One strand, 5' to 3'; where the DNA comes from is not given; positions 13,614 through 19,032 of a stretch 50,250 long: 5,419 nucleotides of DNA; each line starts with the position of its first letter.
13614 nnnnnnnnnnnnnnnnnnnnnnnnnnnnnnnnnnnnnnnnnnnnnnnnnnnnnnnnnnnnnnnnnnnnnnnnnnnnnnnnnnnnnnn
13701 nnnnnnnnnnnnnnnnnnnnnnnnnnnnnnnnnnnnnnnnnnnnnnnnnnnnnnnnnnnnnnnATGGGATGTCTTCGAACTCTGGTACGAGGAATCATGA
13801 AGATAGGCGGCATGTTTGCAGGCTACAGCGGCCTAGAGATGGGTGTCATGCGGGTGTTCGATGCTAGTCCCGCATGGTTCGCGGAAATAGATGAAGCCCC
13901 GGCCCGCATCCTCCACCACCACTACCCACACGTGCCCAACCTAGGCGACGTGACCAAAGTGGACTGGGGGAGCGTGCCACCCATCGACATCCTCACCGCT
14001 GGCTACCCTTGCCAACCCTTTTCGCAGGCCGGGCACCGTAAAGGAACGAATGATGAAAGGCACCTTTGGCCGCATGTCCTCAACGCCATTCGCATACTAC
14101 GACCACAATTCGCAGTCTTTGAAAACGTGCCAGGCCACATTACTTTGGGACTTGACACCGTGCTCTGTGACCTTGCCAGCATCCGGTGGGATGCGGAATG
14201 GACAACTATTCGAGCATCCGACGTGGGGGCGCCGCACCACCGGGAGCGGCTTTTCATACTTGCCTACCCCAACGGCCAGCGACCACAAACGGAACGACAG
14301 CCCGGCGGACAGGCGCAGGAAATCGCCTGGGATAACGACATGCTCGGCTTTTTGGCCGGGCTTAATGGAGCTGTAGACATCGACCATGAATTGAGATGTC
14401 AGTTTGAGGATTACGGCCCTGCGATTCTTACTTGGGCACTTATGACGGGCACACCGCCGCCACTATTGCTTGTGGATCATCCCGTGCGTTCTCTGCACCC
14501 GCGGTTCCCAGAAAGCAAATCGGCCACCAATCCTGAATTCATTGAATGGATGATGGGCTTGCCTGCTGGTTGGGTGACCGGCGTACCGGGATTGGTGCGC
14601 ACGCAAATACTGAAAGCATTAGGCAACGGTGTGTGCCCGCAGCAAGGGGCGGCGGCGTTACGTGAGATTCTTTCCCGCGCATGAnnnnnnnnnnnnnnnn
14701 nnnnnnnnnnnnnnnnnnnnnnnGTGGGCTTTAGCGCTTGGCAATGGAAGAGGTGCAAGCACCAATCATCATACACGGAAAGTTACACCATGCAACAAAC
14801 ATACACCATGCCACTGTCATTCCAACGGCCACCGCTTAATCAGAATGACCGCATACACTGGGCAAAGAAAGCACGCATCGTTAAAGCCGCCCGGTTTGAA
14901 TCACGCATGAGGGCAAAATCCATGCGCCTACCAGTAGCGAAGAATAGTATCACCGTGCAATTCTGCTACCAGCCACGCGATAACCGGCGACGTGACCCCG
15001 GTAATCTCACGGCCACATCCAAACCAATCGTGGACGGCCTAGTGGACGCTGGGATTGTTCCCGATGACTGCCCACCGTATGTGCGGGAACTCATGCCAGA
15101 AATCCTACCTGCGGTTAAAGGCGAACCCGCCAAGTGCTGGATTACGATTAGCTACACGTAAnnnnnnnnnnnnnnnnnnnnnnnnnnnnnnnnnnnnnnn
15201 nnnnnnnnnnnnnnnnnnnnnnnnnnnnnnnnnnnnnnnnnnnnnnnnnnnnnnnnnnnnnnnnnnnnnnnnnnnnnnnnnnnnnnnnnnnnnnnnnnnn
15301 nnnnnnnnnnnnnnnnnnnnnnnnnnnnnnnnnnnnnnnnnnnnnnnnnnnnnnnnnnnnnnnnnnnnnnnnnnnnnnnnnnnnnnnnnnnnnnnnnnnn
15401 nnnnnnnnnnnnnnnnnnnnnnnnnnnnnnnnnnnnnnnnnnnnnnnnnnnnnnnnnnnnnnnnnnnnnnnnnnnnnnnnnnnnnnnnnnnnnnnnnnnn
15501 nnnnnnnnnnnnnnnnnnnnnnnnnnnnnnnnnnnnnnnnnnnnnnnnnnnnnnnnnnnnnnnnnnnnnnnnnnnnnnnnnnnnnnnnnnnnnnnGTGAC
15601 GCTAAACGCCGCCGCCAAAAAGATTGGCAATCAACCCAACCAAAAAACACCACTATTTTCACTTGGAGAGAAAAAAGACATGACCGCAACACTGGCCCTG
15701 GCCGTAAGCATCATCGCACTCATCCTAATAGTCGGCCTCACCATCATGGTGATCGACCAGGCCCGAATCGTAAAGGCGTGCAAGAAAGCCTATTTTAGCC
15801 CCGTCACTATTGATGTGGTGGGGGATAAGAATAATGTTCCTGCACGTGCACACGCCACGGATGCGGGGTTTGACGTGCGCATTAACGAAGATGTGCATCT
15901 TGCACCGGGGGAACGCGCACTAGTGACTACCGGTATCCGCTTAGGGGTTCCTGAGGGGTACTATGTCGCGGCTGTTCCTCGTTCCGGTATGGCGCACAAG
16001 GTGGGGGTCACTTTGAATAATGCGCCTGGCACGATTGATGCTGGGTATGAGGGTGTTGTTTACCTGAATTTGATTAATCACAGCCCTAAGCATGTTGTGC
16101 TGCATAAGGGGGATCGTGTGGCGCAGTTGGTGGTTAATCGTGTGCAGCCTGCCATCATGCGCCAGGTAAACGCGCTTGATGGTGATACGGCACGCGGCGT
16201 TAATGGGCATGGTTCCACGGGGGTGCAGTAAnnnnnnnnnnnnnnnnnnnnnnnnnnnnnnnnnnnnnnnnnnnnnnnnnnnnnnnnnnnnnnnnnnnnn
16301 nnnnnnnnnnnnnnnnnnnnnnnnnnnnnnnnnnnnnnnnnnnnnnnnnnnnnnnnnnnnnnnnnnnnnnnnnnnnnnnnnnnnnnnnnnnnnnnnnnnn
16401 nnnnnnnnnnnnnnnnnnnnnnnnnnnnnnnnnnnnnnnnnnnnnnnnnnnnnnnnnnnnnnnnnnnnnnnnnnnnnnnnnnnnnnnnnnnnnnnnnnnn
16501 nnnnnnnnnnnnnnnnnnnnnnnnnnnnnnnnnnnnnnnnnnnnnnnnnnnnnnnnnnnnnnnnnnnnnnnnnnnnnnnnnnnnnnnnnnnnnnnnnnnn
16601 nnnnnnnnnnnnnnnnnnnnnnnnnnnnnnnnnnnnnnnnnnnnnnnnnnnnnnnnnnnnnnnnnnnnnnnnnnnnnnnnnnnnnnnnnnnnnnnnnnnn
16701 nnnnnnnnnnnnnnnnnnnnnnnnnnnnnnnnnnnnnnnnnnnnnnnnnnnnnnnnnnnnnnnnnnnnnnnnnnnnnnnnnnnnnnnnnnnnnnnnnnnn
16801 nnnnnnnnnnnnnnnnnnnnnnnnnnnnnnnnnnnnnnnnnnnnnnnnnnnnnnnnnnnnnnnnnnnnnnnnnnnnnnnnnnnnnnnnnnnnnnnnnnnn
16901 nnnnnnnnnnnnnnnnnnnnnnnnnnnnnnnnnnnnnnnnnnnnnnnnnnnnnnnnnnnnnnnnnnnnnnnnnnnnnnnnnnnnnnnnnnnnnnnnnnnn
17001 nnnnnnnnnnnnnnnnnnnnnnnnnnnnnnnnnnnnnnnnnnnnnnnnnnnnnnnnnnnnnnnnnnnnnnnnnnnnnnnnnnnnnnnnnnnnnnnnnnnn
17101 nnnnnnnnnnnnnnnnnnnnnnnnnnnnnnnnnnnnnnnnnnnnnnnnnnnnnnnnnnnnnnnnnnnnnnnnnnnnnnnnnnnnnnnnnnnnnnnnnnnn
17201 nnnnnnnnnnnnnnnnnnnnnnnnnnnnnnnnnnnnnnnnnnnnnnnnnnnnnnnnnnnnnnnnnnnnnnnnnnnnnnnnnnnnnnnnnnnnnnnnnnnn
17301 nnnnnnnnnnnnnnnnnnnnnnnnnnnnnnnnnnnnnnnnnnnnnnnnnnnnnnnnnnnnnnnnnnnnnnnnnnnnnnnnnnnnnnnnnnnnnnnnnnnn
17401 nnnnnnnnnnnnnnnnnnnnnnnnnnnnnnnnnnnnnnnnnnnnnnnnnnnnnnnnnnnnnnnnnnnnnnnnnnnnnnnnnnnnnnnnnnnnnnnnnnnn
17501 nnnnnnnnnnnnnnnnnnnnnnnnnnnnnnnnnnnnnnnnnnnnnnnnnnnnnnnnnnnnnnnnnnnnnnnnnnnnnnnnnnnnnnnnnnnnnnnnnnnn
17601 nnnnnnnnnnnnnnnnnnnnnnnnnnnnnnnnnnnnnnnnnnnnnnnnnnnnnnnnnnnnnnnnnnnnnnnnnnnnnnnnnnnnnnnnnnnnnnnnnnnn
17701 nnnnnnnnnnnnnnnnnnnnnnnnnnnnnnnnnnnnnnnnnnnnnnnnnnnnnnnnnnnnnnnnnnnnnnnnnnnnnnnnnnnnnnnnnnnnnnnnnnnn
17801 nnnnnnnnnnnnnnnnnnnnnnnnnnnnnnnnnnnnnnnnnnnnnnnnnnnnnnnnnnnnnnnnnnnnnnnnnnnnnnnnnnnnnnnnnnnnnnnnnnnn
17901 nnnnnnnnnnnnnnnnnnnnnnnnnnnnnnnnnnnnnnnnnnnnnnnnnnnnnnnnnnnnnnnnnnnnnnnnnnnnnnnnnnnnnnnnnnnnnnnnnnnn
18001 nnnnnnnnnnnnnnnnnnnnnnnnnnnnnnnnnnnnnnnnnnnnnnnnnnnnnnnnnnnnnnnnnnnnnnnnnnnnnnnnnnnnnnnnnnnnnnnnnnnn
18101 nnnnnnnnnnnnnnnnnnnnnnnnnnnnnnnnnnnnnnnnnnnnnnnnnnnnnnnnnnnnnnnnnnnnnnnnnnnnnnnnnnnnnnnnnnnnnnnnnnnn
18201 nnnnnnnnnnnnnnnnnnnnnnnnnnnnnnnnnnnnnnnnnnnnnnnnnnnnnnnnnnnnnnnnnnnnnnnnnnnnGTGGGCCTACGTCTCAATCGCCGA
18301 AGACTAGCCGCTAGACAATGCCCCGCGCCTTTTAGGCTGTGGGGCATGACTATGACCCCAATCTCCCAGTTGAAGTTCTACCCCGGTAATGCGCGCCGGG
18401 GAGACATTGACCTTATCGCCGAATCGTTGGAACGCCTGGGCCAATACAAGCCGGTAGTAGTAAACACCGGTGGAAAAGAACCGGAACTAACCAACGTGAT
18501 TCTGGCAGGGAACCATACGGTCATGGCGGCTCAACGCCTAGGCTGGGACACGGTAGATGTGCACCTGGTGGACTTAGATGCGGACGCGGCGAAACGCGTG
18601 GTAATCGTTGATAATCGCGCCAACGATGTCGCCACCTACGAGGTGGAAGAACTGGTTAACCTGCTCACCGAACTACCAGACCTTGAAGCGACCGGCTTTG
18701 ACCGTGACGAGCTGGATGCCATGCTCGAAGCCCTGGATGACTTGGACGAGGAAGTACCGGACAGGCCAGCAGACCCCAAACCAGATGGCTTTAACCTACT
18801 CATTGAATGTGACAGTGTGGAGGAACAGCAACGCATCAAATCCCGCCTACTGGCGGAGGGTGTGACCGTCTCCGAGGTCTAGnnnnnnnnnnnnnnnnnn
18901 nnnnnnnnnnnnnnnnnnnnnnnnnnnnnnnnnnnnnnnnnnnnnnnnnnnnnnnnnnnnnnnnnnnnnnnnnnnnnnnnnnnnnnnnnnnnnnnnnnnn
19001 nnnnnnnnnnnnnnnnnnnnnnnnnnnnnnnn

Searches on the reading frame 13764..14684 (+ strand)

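Call 117: search_protein_families(library=pfam, proteins=[window:13764-14684:+], max_evalue=0.01)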
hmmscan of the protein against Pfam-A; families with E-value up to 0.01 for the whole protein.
window:13764-14684:+ (306 aa): 1 family
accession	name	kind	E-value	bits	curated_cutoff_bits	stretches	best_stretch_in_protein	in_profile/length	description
PF00145.23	DNA_methylase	-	2.8e-34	119.5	22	1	12-176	1-169/324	C-5 cytosine-specific DNA methylase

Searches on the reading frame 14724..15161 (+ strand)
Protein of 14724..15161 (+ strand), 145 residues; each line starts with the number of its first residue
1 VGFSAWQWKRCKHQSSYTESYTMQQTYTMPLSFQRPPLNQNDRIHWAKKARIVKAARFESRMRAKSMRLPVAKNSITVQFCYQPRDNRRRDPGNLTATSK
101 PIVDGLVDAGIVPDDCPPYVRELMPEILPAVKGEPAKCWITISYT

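Call 117: search_protein_families(library=pfam, proteins=[window:14724-15161:+], max_evalue=0.01)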
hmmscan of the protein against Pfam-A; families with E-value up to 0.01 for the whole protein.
window:14724-15161:+ (145 aa): 0 families

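Call 119: search_protein_families(library=pfam, proteins=[window:14808-15161:+], max_evalue=0.01)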
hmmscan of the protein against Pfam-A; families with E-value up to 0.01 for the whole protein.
window:14808-15161:+ (117 aa): 0 families

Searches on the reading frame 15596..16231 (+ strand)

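Call 8: search_protein_families(library=phrogs, proteins=[window:15596-16231:+], max_evalue=0.001)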
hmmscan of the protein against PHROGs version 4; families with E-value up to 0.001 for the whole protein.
window:15596-16231:+ (211 aa): 2 families
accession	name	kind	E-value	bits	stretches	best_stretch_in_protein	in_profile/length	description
phrog_135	-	DNA, RNA and nucleotide metabolism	3.2e-45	156.5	1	75-210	152-291/463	dUTPase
phrog_1663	-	DNA, RNA and nucleotide metabolism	1.3e-09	38.6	1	53-185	52-196/303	dCTP deaminase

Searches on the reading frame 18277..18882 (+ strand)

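Call 9: search_protein_families(library=phrogs, proteins=[window:18277-18882:+], max_evalue=0.001)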
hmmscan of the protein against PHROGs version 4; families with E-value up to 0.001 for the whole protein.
window:18277-18882:+ (201 aa): 13 families
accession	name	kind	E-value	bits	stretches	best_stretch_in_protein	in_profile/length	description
phrog_723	-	DNA, RNA and nucleotide metabolism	1.5e-47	163.2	1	24-168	13-163/223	ParB-like partition protein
phrog_8071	-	DNA, RNA and nucleotide metabolism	3.6e-37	129.5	1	26-171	9-152/389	ParB-like partition protein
phrog_620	-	DNA, RNA and nucleotide metabolism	1e-33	118.3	1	25-181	10-174/217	ParB-like partition protein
phrog_498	-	other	3.1e-27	96.4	1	25-164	36-177/633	DNA methyltransferase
phrog_6392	-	DNA, RNA and nucleotide metabolism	1.2e-23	85.4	1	25-169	11-166/268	ParB-like partition protein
phrog_940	-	DNA, RNA and nucleotide metabolism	2.3e-18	67.6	1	26-144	8-125/388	nuclease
phrog_15396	-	DNA, RNA and nucleotide metabolism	2.3e-11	45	1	25-186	5-167/258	ParB-like partition nuclease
phrog_4715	-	DNA, RNA and nucleotide metabolism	8.3e-10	38.7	1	24-126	147-248/630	ParB-like partition protein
phrog_9353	-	unknown function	3.6e-08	34.6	1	30-159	17-147/245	-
phrog_930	-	DNA, RNA and nucleotide metabolism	2.7e-07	31.7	1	26-159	9-142/223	ParB-like partition protein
phrog_3264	-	DNA, RNA and nucleotide metabolism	1.7e-06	28.9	1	46-115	74-140/337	ParB-like partition protein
phrog_3951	-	unknown function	4.5e-05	24.1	1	25-104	19-102/301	-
phrog_6218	-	DNA, RNA and nucleotide metabolism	0.00034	20.9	1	26-110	7-91/506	ParB-like partition protein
